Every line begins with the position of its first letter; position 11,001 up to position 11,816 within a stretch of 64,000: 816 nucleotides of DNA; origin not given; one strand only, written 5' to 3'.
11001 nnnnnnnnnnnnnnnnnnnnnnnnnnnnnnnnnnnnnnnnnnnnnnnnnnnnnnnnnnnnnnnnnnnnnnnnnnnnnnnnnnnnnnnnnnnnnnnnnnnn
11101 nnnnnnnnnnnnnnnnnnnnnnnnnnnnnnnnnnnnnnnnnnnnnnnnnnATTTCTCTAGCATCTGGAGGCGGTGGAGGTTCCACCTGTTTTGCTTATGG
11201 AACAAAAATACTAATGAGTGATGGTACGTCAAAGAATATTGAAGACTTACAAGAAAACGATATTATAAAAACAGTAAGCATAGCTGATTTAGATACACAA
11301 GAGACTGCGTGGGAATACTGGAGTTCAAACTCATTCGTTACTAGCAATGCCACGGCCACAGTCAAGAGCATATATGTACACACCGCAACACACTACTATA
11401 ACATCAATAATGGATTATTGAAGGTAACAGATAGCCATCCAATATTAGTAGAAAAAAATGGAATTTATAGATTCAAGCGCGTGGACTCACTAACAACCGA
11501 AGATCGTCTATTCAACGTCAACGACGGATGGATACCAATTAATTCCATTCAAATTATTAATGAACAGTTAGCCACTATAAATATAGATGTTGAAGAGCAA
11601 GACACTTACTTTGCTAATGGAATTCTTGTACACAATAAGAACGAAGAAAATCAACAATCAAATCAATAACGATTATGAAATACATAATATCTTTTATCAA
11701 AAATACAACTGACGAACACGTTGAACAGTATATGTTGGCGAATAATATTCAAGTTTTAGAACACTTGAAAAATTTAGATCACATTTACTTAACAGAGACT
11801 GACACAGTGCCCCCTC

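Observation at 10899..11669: Phage fiber protein ending in LCCL and Hint (intein-like) domains preceded by a poly-Gly tract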

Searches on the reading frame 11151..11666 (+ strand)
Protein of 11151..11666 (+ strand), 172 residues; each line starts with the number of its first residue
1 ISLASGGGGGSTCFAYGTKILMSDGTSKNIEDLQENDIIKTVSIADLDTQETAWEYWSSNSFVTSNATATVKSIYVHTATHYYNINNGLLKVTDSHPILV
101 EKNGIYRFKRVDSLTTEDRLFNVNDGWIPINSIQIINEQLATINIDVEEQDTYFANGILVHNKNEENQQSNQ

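Call 27: search_protein_representatives(protein=window:11151-11666:+)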
Query: 172 residues. Proteins with E-value up to 0.001 (for the whole library): 3003; up to 1e-10: 648; up to 1e-30: 14. The best 150 are listed.
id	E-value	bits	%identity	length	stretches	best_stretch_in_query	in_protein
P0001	6.5e-100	348.1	98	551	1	1-170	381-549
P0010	1.6e-45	171.2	31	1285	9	12-164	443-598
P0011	6.3e-38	146.5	43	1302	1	5-169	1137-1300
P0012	3.8e-37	144.0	45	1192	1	5-167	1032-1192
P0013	9.6e-34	132.9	39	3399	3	12-164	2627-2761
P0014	6.0e-33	130.4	37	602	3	5-163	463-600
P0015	1.8e-32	128.8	32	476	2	12-162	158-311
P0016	1.9e-32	128.7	42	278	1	5-168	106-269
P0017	3.1e-32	128.0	45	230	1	5-162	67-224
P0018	3.1e-32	128.0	41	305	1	10-163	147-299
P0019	4.7e-32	127.4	38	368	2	11-137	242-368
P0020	7.1e-32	126.9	37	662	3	5-163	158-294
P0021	1.6e-31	125.7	45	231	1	11-165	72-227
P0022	8.7e-31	123.3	41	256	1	8-167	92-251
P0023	1.7e-30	122.4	40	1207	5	6-162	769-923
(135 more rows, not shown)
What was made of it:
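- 3003 representatives match at E<=1e-3 (call 27). A useless terminal domain could be lost through a single stop codon, yet it persists in thousands of clusters (call 27).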

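Call 32: find_homologous_proteins(query=window:11151-11666:+, max_evalue=0.00001)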
Query window:11151-11666:+ (172 aa): 4 proteins with E <= 0.00001 among 41 candidates.
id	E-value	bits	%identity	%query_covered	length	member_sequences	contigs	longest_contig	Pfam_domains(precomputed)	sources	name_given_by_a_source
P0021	5.2e-31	126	44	92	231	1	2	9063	-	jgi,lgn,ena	jgi:hypothetical protein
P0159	3.8e-28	116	46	84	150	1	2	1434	-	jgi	jgi:hypothetical protein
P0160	6.0e-28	116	39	88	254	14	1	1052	PF07591.16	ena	-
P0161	6.6e-22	96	46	73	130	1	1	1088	-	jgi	jgi:hypothetical protein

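Call 38: search_solved_structures(query=window:11151-11666:+, max_evalue=1, show_alignments=2)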
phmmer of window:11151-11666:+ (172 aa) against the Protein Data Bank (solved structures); distinct sequences matched with E-value up to 1: 14.
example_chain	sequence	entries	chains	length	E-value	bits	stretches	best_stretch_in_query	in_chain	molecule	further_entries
6tmm_AAA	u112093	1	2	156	5.1e-05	26.5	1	13-162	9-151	NAD(P)(+)--arginine ADP-ribosyltransferase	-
6y75_A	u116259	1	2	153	5.1e-05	26.5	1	13-162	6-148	NAD(P)(+)--arginine ADP-ribosyltransferase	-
6tmm_BBB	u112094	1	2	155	5.2e-05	26.5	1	13-162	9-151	NAD(P)(+)--arginine ADP-ribosyltransferase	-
6y75_B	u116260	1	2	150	5.8e-05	26.3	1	13-161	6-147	NAD(P)(+)--arginine ADP-ribosyltransferase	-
4e2u_A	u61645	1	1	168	0.14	15.3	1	89-163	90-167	Pho radA intein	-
1gpp_A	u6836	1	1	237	0.14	15.3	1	10-35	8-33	ENDONUCLEASE PI-SCEI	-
8w20_A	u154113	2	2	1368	0.16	15.1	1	9-42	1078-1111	Intein C-terminal splicing domain-containing protein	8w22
6rpq_A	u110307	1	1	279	0.17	15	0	8-162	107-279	Ubiquitin-like protein SMT3,1108aa long hypothetical cell division control protein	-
6ktr_A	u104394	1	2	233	0.21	14.7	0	5-70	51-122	G1A8-Fab-HC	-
6owu_A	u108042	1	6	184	0.29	14.3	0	10-38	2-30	PRP8 protein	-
8rp8_A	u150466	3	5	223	0.49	13.5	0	5-70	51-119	K2 Fab heavy chain | heavy chain of S79 fab | Heavy chain Fab fragment of AI3 antibody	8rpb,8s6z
6mx6_A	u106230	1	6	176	0.54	13.4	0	10-38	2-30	Pre-mRNA-processing-splicing factor 8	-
6ghg_A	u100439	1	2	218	0.58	13.3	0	5-70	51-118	Fab heavy chain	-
9ib1_H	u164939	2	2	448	0.93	12.6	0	2-75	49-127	Heavy chain of antibody MO176-117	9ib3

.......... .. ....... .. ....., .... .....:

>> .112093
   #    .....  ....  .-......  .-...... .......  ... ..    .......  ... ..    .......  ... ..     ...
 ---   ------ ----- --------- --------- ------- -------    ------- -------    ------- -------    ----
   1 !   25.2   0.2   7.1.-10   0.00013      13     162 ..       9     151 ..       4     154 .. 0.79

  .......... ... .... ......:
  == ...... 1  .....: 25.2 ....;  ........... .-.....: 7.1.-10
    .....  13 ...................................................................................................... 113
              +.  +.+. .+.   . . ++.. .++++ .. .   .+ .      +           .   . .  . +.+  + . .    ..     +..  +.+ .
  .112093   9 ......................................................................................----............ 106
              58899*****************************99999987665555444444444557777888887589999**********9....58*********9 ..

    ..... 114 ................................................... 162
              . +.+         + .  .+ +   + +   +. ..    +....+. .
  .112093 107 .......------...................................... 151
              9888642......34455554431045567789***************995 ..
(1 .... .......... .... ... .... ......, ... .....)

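Call 46: find_homologous_proteins(query=A1, max_evalue=1e-8)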
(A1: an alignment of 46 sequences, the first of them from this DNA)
Query A1 (46 sequences) (172 aa, profile of the alignment): 108 proteins with E <= 1e-8 among 2252 candidates.
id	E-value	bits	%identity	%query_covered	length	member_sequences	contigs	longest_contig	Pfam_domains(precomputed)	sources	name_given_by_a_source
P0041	3.1e-71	257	33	93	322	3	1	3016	PF07591.16,PF01079.26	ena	-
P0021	7.0e-54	200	44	92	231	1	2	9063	-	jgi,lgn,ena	jgi:hypothetical protein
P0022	8.8e-49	184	39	96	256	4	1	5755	PF13403.12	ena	-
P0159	8.1e-47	177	46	84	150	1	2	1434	-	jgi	jgi:hypothetical protein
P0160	3.2e-43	165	39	88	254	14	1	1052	PF07591.16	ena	-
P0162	9.6e-41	157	32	87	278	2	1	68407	PF07591.16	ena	-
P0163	1.0e-40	157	32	77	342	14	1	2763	PF05203.22,PF08517.18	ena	-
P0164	1.1e-40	157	32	91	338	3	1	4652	-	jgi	jgi:hypothetical protein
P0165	6.1e-40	155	33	90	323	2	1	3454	PF19404.5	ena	-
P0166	1.3e-39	154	32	87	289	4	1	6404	PF07591.16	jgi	jgi:hypothetical protein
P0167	1.4e-39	154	32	87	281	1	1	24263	PF07591.16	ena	-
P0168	1.7e-39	153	31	88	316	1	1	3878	PF19404.5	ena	-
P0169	2.4e-39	153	32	77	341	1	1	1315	PF07591.16,PF05203.22,PF08517.18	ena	-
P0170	2.9e-39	153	31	87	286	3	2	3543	-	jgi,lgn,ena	jgi:hypothetical protein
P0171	2.9e-39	153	31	68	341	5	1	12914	PF07591.16,PF05203.22,PF01079.26,PF08517.18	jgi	jgi:hypothetical protein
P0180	5.6e-38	148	34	92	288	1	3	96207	PF19404.5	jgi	jgi:hypothetical protein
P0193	2.4e-36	143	30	91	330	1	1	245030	-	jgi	jgi:hypothetical protein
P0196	3.6e-35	139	31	87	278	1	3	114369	-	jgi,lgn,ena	-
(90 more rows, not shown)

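Call 49: find_encoding_contigs(protein=P0193, flank=8000, max_places=2)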
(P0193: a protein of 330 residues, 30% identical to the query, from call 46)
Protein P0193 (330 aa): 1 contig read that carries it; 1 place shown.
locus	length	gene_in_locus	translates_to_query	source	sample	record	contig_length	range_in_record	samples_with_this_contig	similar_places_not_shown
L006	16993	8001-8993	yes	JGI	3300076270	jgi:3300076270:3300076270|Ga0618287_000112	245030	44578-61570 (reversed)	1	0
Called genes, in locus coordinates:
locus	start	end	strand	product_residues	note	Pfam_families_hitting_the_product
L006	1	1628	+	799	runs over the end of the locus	PF22337:Phage_fiber_rpt (faint), PF13884:Peptidase_S74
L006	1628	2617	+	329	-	-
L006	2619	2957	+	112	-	PF00856:SET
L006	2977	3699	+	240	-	-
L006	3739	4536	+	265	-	PF22337:Phage_fiber_rpt (faint)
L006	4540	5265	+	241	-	PF13385:Laminin_G_3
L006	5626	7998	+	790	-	PF22337:Phage_fiber_rpt (faint), PF13884:Peptidase_S74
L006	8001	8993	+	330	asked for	-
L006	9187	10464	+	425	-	PF13306:LRR_5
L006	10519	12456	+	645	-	-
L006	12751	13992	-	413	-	PF07995:GSDH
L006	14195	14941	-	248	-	PF00561:Abhydrolase_1 (weak), PF12695:Abhydrolase_5 (weak), PF12697:Abhydrolase_6, PF12146:Hydrolase_4 (weak)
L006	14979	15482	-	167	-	-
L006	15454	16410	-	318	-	PF14376:Haem_bd, PF16694:Cytochrome_P460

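Call 50: find_encoding_contigs(protein=P0196, flank=8000, max_places=2)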
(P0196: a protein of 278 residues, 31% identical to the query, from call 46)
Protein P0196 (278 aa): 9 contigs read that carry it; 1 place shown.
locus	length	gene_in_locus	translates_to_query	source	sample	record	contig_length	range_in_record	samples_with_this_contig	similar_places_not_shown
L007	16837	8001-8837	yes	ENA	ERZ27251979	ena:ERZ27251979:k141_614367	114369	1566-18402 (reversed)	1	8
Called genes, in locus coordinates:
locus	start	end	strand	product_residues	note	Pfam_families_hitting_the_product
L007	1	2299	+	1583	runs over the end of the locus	-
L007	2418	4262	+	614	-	-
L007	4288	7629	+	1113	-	-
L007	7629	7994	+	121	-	PF25590:DUF7936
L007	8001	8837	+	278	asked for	-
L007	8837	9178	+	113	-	PF00856:SET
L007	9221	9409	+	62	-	-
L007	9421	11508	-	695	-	PF00534:Glycos_transf_1, PF13692:Glyco_trans_1_4, PF01075:Glyco_transf_9 (weak)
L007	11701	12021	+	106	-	-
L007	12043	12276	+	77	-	-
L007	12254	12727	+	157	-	-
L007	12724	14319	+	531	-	-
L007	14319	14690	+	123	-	PF18962:Por_Secre_tail (weak)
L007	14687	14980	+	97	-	-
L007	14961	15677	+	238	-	-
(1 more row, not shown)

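Call 51: find_encoding_contigs(protein=P0180, flank=8000, max_places=2)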
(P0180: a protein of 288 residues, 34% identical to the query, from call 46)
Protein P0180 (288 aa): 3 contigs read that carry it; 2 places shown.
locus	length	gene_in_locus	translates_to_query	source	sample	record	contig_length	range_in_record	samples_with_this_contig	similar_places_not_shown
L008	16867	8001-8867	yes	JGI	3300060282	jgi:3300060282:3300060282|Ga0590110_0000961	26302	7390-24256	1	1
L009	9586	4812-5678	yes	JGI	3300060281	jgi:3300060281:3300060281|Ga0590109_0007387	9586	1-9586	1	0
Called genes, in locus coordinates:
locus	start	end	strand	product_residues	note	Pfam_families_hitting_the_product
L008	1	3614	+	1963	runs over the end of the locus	-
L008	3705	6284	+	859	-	-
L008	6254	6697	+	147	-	-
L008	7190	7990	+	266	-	PF19404:DUF5977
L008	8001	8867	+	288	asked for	PF19404:DUF5977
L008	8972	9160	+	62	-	-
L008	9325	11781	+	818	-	PF13884:Peptidase_S74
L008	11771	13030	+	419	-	-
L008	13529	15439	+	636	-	-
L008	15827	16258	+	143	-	-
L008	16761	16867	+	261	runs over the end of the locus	PF22337:Phage_fiber_rpt (faint)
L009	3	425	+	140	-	?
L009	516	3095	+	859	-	-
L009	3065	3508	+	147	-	-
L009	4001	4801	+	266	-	PF19404:DUF5977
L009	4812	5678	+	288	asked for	PF19404:DUF5977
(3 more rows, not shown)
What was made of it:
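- The neighbours of three metagenomic members, as listed with Pfam hits in calls 49-51, include Peptidase_S74 fibres, Phage_fiber_rpt, LamG, LRR_5 and DUF5977.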

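Call 54: search_solved_structures(query=A1, max_evalue=0.01, show_alignments=1)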
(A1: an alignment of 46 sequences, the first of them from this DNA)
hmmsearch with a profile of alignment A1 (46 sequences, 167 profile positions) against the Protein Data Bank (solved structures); distinct sequences matched with E-value up to 0.01: 47.
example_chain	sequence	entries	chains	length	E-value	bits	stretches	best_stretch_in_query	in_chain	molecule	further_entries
6tmm_AAA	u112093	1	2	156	2.7e-20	76.2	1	8-161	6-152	NAD(P)(+)--arginine ADP-ribosyltransferase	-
6y75_A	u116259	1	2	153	2.7e-20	76.2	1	9-161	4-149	NAD(P)(+)--arginine ADP-ribosyltransferase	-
6tmm_BBB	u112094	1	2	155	2.8e-20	76.1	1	8-161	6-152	NAD(P)(+)--arginine ADP-ribosyltransferase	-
6y75_B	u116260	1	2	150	3.9e-20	75.6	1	9-160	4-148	NAD(P)(+)--arginine ADP-ribosyltransferase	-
2lwy_A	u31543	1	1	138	5.3e-17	65.5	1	67-160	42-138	BACTERIAL INTEIN-LIKE DOMAIN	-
6rpq_A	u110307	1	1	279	4.8e-14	55.8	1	6-160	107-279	Ubiquitin-like protein SMT3,1108aa long hypothetical cell division control protein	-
8w20_A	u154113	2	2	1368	1.5e-12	50.9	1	11-163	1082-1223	Intein C-terminal splicing domain-containing protein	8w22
6rpp_A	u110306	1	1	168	5.8e-11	45.8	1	14-159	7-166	Cell division control protein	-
2jmz_A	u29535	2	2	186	1.1e-10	44.9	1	6-154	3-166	Hypothetical protein MJ0781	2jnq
4e2u_A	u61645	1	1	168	2.9e-09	40.3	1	66-161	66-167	Pho radA intein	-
9hth_A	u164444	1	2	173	1.3e-08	38.1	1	56-160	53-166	DNA-directed DNA polymerase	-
5o9j_A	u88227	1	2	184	3.1e-08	36.9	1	62-135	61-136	Transcription initiation factor IIB,Transcription initiation factor IIB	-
5o9i_A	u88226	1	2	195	6.1e-08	36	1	62-131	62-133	Transcription initiation factor IIB,Transcription initiation factor IIB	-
6qaz_A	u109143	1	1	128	6.8e-08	35.8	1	67-160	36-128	cyanophage-like gp41-1 intein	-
6riz_A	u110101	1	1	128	4e-07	33.3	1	67-160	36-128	gp41-1 intein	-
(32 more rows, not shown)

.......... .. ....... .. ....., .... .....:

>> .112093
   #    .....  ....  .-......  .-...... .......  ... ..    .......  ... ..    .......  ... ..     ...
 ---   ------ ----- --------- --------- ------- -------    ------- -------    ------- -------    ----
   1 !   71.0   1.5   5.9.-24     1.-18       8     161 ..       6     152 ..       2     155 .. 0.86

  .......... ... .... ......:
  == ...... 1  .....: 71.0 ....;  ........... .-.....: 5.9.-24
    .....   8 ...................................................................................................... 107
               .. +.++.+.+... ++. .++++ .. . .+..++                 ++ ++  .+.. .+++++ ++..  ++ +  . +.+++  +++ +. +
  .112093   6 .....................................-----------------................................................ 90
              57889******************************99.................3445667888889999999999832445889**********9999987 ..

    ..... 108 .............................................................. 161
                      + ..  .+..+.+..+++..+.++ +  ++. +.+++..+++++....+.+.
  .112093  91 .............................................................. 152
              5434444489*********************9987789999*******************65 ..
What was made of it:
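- Checked: A family profile hits solved Hint structures at 2.7e-20 (call 54).
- The family profile's best solved relatives are Tetrahymena BUBL BIL2 (2.7e-20) and the A-type BIL 2LWY (5e-17), ahead of inteins (call 54).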

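Call 55: predict_structure(alignment_id=A1)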
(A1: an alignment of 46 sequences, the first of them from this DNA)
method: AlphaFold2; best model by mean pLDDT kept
length: 172 residues; sequences in the alignment: 46
mean_pLDDT: 92.4   pTM: 0.86
mean pLDDT of the five models: 92.4, 92.1, 91.7, 91.7, 91.5
residues with pLDDT >= 90: 148; 70-90: 7; 50-70: 11; < 50: 6
segments of 3 or more residues with pLDDT < 50: 170-172
pLDDT, mean of each block of 10 residues (from residue 1): 55 94 98 98 95 95 98 96 98 97 98 98 98 98 96 98 70 46
secondary structure, 60 per line:
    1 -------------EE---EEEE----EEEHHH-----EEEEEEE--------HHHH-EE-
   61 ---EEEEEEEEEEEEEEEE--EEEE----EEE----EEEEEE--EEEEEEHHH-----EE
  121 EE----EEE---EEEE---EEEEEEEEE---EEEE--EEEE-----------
elements in order: E19-22 E27-29 E38-44 H53-56 E64-79 E82-85 E90-92 E97-102 E105-110 E119-122 E127-129 E133-136 E140-148 E152-155 E158-161
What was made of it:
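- On Hint (Hedgehog/intein) superfamily: The AF2 model has pLDDT 92.4 and pTM 0.86 (call 55).
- The tail is modelled with low confidence (pLDDT 46-70, call 55), so the geometry could not be assessed.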

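Call 59: fold_search(model_id=the predicted structure, library=pdb)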
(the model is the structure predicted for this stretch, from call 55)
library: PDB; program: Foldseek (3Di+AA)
matches with E <= 10: 219; with E <= 0.001: 50
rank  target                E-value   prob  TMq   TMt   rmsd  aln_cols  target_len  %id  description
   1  6y75_B                2.0e-09  1.00  0.65  0.75   3.7       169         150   23  BIL2 domain from T.thermophila BUBL1 locus (C1A-N143A) (released 2021-02-03)
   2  6y75_A                2.4e-09  1.00  0.66  0.73   3.6       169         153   22  BIL2 domain from T.thermophila BUBL1 locus (C1A-N143A) (released 2021-02-03)
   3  6tmm_AAA              8.8e-09  1.00  0.64  0.71   3.7       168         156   24  BIL2 domain from T.thermophila BUBL1 locus (C1A-N143A) (released 2020-12-16)
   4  6tmm_BBB              1.5e-08  1.00  0.64  0.71   3.7       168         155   23  BIL2 domain from T.thermophila BUBL1 locus (C1A-N143A) (released 2020-12-16)
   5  2lwy_MODEL_1_A        2.1e-08  1.00  0.66  0.81   3.8       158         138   24  Solution Structure of Bacterial Intein-Like domain from Clostridium thermocellum (released 2013-05-08)
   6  6mx6_A                1.4e-07  1.00  0.60  0.71   4.7       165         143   19  The Prp8 intein of Cryptococcus neoformans (released 2019-10-23)
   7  6rpq                  2.4e-07  1.00  0.63  0.45   6.1       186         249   17  Crystal structure of PhoCDC21-1 intein (released 2019-08-14)
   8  6mwy_A                2.7e-07  1.00  0.60  0.73   4.5       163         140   19  The Prp8 intein of Cryptococcus gattii (released 2019-11-06)
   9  1mi8                  3.4e-07  1.00  0.62  0.74   3.9       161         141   19  2.0 Angstrom crystal structure of a DnaB intein from Synechocystis sp. PCC 6803 (released 2003-08-19)
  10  6frg                  1.8e-06  1.00  0.62  0.67   4.9       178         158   17  Crystal structure of G-1F mutant of Ssp DnaB Mini-Intein variant M86 (released 2019-01-30)
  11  5i0a                  2.0e-06  1.00  0.51  0.60   5.7       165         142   24  RecA mini intein in complex with cisplatin (released 2016-09-21)
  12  6frh_B                2.1e-06  1.00  0.62  0.70   4.7       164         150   20  Crystal structure of Ssp DnaB Mini-Intein variant M86 (released 2019-01-30)
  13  6riz                  2.5e-06  1.00  0.61  0.80   4.2       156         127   15  Crystal structure of gp41-1 intein (C1A, F65W, D107C) (released 2020-04-29)
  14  4o1s_A                3.8e-06  1.00  0.64  0.65   6.0       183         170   12  Crystal structure of TvoVMA intein (released 2014-03-19)
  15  2in0                  3.8e-06  1.00  0.53  0.64   4.9       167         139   23  crystal structure of Mtu recA intein splicing domain (released 2007-05-01)
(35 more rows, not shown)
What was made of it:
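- On Hint (Hedgehog/intein) superfamily: Foldseek gives 50 PDB Hint structures at E<=1e-3, all with probability 1.00 (call 59).
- On BUBL-type BIL (Tetrahymena BIL2): Top hit in calls 38, 54 and 59.
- On Hedgehog Hog domain: Hedgehog ranks 35th to 39th in the fold search (call 59).
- Closest known: Tetrahymena thermophila BUBL-locus BIL2 domain. Same: It is the best match by sequence (phmmer 5e-5, family profile 2.7e-20) and by fold (Foldseek 2e-9, TM about 0.65-0.75) (calls 38, 54, 59).
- Closest known: Hedgehog C-terminal autoprocessing. Same: The fold match is 1.2e-4 (call 59).
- Checked: The AF2 model (pLDDT 92.4) matches Hint folds with Foldseek probability 1.00 (calls 55, 59).
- The AF2 model has pLDDT 92.4 and gives the same top hits by Foldseek (calls 55, 59).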
